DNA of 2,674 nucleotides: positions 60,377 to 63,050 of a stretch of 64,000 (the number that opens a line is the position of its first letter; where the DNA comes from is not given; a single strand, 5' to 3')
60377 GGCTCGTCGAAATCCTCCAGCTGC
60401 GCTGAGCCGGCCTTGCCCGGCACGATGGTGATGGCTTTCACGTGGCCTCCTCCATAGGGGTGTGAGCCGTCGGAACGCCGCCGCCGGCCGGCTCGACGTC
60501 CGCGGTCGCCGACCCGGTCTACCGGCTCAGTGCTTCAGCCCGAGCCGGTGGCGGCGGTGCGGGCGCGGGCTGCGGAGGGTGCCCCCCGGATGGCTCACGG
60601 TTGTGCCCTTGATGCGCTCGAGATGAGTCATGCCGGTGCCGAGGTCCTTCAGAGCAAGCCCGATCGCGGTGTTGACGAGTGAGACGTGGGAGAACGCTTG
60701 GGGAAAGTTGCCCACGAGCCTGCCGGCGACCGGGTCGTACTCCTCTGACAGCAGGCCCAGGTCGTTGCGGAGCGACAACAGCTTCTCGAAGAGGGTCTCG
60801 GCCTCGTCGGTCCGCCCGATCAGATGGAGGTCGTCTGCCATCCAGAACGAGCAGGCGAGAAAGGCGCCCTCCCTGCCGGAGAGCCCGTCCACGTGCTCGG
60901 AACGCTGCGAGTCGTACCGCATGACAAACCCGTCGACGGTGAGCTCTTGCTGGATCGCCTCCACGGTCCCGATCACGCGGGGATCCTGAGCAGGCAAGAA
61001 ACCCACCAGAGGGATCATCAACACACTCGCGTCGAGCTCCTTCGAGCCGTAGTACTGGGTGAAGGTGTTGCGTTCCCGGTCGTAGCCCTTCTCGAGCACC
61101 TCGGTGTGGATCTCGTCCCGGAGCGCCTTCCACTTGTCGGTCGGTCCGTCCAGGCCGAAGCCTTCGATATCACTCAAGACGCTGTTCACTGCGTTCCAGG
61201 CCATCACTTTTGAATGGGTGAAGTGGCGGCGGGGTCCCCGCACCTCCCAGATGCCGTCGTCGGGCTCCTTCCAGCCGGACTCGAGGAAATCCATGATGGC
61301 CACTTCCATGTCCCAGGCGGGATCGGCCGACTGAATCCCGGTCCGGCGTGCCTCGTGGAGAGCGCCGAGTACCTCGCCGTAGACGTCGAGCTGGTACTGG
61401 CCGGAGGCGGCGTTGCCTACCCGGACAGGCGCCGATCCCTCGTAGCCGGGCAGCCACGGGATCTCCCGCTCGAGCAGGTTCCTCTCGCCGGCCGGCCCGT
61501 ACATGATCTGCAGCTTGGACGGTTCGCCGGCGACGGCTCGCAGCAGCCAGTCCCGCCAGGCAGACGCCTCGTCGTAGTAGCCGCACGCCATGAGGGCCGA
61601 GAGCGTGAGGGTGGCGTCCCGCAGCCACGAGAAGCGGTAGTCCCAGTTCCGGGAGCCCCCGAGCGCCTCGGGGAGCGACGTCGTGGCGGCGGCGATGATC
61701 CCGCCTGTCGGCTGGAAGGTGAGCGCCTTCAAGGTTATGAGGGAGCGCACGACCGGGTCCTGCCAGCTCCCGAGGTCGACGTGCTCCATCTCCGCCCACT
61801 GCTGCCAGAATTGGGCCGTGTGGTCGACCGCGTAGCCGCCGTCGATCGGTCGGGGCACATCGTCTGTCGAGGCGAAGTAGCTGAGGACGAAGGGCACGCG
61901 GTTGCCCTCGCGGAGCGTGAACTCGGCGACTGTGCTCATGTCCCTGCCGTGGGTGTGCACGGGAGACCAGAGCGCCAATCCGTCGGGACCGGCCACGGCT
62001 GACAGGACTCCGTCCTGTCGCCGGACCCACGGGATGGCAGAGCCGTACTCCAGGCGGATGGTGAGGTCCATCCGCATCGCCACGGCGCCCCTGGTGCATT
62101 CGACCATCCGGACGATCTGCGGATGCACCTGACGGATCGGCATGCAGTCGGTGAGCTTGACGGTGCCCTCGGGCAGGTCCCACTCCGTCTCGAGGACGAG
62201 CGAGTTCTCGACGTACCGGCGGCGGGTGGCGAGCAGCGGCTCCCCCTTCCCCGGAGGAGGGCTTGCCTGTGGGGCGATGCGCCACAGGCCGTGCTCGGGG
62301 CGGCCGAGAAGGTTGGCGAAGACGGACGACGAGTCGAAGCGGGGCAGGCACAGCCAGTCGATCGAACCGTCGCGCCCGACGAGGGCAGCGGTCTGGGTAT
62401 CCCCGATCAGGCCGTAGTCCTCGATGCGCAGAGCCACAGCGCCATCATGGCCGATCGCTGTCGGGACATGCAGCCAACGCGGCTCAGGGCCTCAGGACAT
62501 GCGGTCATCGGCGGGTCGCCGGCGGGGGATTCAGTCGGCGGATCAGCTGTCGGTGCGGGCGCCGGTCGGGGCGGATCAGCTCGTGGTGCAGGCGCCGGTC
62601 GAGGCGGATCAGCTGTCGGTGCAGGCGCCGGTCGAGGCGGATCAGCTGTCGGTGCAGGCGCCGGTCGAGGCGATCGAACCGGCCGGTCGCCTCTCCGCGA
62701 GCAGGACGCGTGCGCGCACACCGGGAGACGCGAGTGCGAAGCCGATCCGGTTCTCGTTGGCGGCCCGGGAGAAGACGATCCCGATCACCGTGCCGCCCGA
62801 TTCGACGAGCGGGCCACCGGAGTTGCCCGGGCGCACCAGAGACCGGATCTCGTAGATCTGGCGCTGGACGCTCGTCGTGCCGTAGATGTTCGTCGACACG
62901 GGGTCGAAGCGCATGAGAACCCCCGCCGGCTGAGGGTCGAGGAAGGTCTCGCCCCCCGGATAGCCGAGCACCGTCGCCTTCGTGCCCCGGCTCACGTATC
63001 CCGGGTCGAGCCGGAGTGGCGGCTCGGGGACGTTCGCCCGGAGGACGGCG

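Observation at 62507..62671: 33-bp tandem array that re-copies the last codons and the stop codon of marP four times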

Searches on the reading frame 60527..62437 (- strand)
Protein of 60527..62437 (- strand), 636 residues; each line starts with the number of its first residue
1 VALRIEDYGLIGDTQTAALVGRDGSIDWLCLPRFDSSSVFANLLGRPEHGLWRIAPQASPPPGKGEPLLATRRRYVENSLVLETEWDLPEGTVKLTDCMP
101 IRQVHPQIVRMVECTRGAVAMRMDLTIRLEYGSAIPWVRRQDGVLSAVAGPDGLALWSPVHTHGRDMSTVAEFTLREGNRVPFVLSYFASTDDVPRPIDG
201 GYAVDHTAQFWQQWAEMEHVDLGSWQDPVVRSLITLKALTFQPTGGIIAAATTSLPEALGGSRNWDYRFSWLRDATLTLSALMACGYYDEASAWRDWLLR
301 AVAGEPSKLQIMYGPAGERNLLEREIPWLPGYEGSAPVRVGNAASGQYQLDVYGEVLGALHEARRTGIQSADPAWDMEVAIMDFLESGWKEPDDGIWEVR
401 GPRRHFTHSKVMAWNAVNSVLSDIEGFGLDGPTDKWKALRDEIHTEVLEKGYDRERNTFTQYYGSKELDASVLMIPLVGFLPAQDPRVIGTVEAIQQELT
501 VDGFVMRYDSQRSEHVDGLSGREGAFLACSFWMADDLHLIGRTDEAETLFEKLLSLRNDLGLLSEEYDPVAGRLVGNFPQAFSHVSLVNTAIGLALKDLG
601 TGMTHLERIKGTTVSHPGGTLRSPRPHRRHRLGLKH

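Call 11: search_protein_families(library=pfam, proteins=[window:60527-62437:-])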
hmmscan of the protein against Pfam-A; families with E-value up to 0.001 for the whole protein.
window:60527-62437:- (636 aa): 2 families
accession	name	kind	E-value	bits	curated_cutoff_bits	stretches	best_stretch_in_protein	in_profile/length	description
PF00723.27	Glyco_hydro_15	-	2.7e-86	290.6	22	1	227-591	5-426/427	Glycosyl hydrolases family 15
PF19291.4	TREH_N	-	1.6e-17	64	23.1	1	2-160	12-157/211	Trehalase-like, N-terminal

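Call 43: search_protein_families(library=ncbifam, proteins=[window:60527-62437:-])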
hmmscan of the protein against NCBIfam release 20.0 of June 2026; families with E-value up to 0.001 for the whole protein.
window:60527-62437:- (636 aa): 3 families
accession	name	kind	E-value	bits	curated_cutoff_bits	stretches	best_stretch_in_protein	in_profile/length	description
NF041084.1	trehalase_H1_Arch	equivalog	3.3e-112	376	820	1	8-590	2-566/570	alpha,alpha-trehalase TreH1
NF041085.1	trehalase_H2_Arch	equivalog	1.8e-93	314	1000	2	203-594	189-576/579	alpha,alpha-trehalase TreH2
TIGR01577.1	oligosac_amyl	hypoth_equivalog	7.1e-12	44.7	820.7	1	230-511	259-524/616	oligosaccharide amylase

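Call 45: find_homologous_proteins(query=window:60527-62437:-, max_evalue=1e-100)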
Query window:60527-62437:- (636 aa): 7997 proteins with E <= 1e-100 among 8000 candidates; the best 120 are listed.
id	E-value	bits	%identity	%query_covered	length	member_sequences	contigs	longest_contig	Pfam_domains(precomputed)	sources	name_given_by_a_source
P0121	0.0e+0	1480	100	100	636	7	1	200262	PF19291.5,PF00723.28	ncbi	-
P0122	0.0e+0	1155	77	100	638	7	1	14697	PF19291.5,PF00723.28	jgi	-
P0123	0.0e+0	1145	77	100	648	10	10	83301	PF19291.5,PF00723.28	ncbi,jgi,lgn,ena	jgi:GH15 family glucan-1,4-alpha-glucosidase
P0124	0.0e+0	1134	77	100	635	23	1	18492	PF19291.5,PF00723.28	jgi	jgi:GH15 family glucan-1,4-alpha-glucosidase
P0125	0.0e+0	1130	77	100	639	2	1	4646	PF19291.5,PF00723.28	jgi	jgi:GH15 family glucan-1,4-alpha-glucosidase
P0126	0.0e+0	1129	77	100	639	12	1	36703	PF19291.5,PF00723.28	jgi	jgi:GH15 family glucan-1,4-alpha-glucosidase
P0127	0.0e+0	1124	76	98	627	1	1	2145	PF19291.5,PF00723.28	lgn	-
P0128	0.0e+0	1121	76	100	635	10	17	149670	PF19291.5,PF00723.28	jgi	jgi:GH15 family glucan-1,4-alpha-glucosidase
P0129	0.0e+0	1115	77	96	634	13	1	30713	PF19291.5,PF00723.28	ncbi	-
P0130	0.0e+0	1113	75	100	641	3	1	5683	PF19291.5,PF00723.28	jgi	jgi:GH15 family glucan-1,4-alpha-glucosidase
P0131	0.0e+0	1111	75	99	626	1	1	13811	PF19291.5,PF00723.28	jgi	jgi:GH15 family glucan-1,4-alpha-glucosidase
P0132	0.0e+0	1111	77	96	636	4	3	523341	PF19291.5,PF00723.28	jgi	jgi:GH15 family glucan-1,4-alpha-glucosidase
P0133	0.0e+0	1107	75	100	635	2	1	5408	PF19291.5,PF00723.28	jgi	jgi:GH15 family glucan-1,4-alpha-glucosidase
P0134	0.0e+0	1107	75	100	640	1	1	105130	PF19291.5,PF00723.28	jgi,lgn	jgi:GH15 family glucan-1,4-alpha-glucosidase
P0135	0.0e+0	1107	75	99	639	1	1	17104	PF19291.5,PF00723.28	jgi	jgi:GH15 family glucan-1,4-alpha-glucosidase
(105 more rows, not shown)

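Call 48: list_cluster_members(proteins=[P0121])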
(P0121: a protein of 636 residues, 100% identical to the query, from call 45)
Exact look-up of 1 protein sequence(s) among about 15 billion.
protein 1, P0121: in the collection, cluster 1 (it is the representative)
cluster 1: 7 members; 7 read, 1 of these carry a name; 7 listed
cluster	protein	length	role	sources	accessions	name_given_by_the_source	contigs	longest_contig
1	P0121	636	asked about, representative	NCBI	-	-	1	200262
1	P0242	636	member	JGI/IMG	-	GH15 family glucan-1,4-alpha-glucosidase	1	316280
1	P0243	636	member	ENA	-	-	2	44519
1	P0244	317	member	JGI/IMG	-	-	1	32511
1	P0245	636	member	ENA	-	-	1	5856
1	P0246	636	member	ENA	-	-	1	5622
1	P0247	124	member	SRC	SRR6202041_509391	-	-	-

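Call 49: find_encoding_contigs(protein=P0243, flank=2500, max_places=4)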
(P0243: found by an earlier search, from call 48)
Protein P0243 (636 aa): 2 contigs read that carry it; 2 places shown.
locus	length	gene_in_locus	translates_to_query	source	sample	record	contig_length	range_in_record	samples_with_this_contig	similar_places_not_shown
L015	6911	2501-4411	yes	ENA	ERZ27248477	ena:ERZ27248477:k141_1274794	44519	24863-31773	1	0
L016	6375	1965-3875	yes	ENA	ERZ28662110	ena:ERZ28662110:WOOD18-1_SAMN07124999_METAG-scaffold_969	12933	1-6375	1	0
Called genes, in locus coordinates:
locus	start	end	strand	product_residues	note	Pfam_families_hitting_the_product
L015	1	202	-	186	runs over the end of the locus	PF00300:His_Phos_1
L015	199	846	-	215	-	PF01988:VIT1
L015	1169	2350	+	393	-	PF02674:Colicin_V, PF00089:Trypsin, PF13365:Trypsin_2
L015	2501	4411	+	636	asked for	PF19291:TREH_N, PF00723:Glyco_hydro_15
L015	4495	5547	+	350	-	PF08240:ADH_N, PF16912:Glu_dehyd_C, PF00107:ADH_zinc_N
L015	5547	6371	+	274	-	PF00535:Glycos_transf_2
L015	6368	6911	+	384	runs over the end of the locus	PF00753:Lactamase_B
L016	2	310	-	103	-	?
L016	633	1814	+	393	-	PF02674:Colicin_V, PF00089:Trypsin, PF13365:Trypsin_2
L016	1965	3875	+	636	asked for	PF19291:TREH_N, PF00723:Glyco_hydro_15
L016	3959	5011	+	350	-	PF08240:ADH_N, PF16912:Glu_dehyd_C, PF00107:ADH_zinc_N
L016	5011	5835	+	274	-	PF00535:Glycos_transf_2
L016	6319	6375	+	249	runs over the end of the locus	-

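Call 50: find_encoding_contigs(protein=P0245, flank=2500, max_places=4)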
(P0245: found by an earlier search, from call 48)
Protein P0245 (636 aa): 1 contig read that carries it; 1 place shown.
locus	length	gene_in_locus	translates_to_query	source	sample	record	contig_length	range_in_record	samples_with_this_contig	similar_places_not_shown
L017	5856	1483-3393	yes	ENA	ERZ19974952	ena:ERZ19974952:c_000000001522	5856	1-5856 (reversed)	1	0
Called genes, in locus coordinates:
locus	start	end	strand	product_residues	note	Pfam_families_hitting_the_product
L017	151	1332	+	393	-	PF02674:Colicin_V, PF00089:Trypsin, PF13365:Trypsin_2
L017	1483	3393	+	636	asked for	PF19291:TREH_N, PF00723:Glyco_hydro_15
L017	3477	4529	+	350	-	PF08240:ADH_N, PF16912:Glu_dehyd_C, PF00107:ADH_zinc_N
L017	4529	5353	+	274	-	PF00535:Glycos_transf_2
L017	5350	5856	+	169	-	?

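Call 51: find_encoding_contigs(protein=P0246, flank=2500, max_places=4)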
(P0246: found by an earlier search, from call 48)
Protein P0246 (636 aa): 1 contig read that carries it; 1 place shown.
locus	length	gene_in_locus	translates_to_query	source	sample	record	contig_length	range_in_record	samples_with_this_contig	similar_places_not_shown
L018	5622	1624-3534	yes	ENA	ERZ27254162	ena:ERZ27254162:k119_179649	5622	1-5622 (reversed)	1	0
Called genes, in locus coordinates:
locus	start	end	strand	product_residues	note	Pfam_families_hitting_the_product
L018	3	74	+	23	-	?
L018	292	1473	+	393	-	PF02674:Colicin_V, PF00089:Trypsin, PF13365:Trypsin_2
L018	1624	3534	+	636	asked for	PF19291:TREH_N, PF00723:Glyco_hydro_15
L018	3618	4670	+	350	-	PF08240:ADH_N, PF16912:Glu_dehyd_C, PF00107:ADH_zinc_N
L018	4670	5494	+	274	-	PF00535:Glycos_transf_2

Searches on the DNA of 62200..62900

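Call 35: search_rna_families(source=window, start=62200, end=62900, threshold=evalue, max_evalue=1)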
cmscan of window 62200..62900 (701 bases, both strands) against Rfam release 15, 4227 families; matches with E-value up to 1: 0.
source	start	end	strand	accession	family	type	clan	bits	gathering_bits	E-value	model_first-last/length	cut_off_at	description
